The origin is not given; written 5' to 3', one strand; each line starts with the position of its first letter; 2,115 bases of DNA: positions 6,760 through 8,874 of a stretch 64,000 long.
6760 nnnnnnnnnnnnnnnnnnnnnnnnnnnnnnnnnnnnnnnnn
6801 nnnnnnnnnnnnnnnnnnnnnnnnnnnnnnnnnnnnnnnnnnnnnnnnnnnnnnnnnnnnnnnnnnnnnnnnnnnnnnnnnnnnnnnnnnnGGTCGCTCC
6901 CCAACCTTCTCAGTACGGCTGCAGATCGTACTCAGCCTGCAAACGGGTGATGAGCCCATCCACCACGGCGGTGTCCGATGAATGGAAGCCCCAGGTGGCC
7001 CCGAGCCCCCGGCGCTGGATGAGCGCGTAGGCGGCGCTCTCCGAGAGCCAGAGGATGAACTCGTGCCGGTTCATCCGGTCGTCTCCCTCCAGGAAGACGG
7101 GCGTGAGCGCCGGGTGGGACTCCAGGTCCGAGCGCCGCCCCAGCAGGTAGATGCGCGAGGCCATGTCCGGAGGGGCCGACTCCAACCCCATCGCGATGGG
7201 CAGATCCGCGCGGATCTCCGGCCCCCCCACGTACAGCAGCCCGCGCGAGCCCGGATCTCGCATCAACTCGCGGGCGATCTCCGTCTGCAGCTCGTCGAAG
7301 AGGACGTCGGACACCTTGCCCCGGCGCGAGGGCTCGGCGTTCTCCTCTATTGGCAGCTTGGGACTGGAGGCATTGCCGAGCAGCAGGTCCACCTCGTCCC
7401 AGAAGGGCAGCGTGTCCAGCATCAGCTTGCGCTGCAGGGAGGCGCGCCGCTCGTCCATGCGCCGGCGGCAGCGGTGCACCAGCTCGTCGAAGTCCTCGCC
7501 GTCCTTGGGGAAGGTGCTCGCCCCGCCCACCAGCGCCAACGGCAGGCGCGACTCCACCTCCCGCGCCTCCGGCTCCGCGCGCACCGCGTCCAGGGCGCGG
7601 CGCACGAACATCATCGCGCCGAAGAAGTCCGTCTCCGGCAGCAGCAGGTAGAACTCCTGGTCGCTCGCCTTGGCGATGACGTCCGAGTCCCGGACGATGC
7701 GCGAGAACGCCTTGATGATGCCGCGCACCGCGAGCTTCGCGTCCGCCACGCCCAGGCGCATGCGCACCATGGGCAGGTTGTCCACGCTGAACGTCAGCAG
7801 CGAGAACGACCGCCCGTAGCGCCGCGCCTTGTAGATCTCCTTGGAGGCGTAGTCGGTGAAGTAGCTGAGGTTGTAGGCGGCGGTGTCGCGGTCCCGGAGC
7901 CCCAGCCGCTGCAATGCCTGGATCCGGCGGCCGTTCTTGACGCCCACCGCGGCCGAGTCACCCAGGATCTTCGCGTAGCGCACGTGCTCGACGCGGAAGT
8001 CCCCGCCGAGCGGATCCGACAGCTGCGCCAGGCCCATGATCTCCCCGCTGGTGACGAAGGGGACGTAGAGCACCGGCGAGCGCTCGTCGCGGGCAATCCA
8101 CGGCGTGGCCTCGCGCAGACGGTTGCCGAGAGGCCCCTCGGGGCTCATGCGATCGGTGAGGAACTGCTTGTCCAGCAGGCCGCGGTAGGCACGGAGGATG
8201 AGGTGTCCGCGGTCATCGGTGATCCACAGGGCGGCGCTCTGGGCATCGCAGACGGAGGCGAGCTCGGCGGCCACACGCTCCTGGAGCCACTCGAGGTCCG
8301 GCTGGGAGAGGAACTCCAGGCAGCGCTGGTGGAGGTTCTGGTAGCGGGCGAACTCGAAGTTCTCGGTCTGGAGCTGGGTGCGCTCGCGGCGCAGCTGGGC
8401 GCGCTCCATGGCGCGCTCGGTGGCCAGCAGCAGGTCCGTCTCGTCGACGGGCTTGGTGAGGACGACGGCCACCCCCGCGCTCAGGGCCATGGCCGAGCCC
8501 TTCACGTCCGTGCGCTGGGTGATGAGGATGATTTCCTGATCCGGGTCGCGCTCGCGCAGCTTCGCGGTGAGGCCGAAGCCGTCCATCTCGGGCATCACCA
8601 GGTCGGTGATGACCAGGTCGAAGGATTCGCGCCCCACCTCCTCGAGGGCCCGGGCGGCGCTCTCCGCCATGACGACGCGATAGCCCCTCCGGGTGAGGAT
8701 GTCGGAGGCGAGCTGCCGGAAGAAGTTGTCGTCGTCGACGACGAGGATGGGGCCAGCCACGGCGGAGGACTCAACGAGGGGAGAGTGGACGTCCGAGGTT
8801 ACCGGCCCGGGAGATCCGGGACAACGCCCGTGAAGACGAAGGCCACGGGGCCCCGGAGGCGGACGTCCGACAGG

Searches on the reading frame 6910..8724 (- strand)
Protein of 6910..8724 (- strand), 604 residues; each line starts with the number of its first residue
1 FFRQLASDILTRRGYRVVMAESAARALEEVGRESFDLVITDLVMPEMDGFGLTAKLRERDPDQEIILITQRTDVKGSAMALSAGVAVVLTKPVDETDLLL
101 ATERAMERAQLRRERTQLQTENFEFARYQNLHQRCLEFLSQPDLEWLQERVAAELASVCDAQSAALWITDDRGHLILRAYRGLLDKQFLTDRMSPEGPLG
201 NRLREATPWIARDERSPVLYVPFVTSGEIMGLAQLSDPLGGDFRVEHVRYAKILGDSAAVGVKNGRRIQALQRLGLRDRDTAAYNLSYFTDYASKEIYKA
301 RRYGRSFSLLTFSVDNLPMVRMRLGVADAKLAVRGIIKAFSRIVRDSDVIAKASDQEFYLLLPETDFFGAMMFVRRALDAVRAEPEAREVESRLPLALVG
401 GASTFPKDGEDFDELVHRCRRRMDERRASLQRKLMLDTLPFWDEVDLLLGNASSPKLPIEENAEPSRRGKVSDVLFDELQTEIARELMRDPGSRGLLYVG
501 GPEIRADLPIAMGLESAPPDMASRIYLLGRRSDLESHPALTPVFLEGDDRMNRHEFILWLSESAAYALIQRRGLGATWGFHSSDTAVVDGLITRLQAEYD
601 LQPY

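Call 19: search_protein_families(library=pfam, proteins=[window:6910-8724:-], max_evalue=0.001)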
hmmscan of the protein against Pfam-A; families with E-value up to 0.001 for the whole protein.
window:6910-8724:- (604 aa): 3 families
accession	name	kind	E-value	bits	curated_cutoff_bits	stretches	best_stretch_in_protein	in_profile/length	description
PF00072.30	Response_reg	-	4.2e-21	75.6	30.2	1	2-101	10-109/111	Response regulator receiver domain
PF00990.26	GGDEF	-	3.4e-13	50.1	23.8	1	278-428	4-156/161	Diguanylate cyclase, GGDEF domain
PF13185.12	GAF_2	-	0.00042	21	28.6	0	143-261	3-134/136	GAF domain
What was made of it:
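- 6910..8760 (-): Response regulator with receiver, GAF and degenerate GGDEF domains (A-site SDQEF, I-site RDSD). Pfam hits (call 19).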

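Call 47: search_protein_families(library=ncbifam, proteins=[window:6910-8724:-], max_evalue=0.01)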
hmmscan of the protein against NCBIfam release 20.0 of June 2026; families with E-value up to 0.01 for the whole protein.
window:6910-8724:- (604 aa): 94 families (the best 25 are shown)
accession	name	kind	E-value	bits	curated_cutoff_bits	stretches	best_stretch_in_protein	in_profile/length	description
NF007135.0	PRK09581.1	equivalog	1.6e-22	80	474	2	10-100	22-114/457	PleD family two-component system response regulator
NF053512.1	nitric_RR_NosR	exception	2.6e-21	76.2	400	1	9-121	17-130/422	response regulator c-di-GMP phosphodiesterase, NosR family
NF047654.1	DiguCycDgcRLepto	equivalog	2.5e-17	62.8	500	2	3-102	15-116/295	diguanylate cyclase DgcR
TIGR01818.1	ntrC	equivalog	3.4e-17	62.4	558.6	1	5-121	13-129/463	nitrogen regulation protein NR(I)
NF011695.0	PRK15115.1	equivalog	3.6e-17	62.3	763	1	10-110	26-126/445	two-component system response regulator GlrR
NF046022.1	RespRegCpdRBruc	equivalog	4.6e-17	62.1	180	1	3-108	14-119/120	cell cycle two-component system response regulator CpdR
NF045505.1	RR_RssB_Pseudo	equivalog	1.7e-16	60.2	700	1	7-126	22-141/394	two-component system response regulator RssB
NF006900.1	PRK09390.1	equivalog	1.9e-16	60.2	255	1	9-134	23-146/203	response regulator FixJ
NF051870.1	NAssimRespRegNtrX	equivalog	2.3e-16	59.7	600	1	3-122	14-135/452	nitrogen assimilation response regulator NtrX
NF041733.1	resp_reg_CseB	equivalog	2.3e-15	56.6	350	1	7-121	17-125/228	two-component system response regulator CseB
NF052313.1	T9SS_RR_PorX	equivalog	2.4e-15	56.3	300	1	10-122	20-132/513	T9SS response regulator signal transducer PorX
NF047793.1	ResRegPgtA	equivalog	1e-14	54.2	650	1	7-123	22-138/414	two-component system response regulator PgtA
NF008469.0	PRK11361.1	equivalog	3.1e-14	52.5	714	1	3-121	17-135/461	acetoacetate metabolism transcriptional regulator AtoC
NF008034.0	PRK10766.1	equivalog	4.4e-14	52.5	275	1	10-134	22-149/231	two-component system response regulator TorR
NF008099.0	PRK10841.1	equivalog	9.8e-14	50.1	920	1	3-99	837-933/949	two-component system sensor histidine kinase RcsC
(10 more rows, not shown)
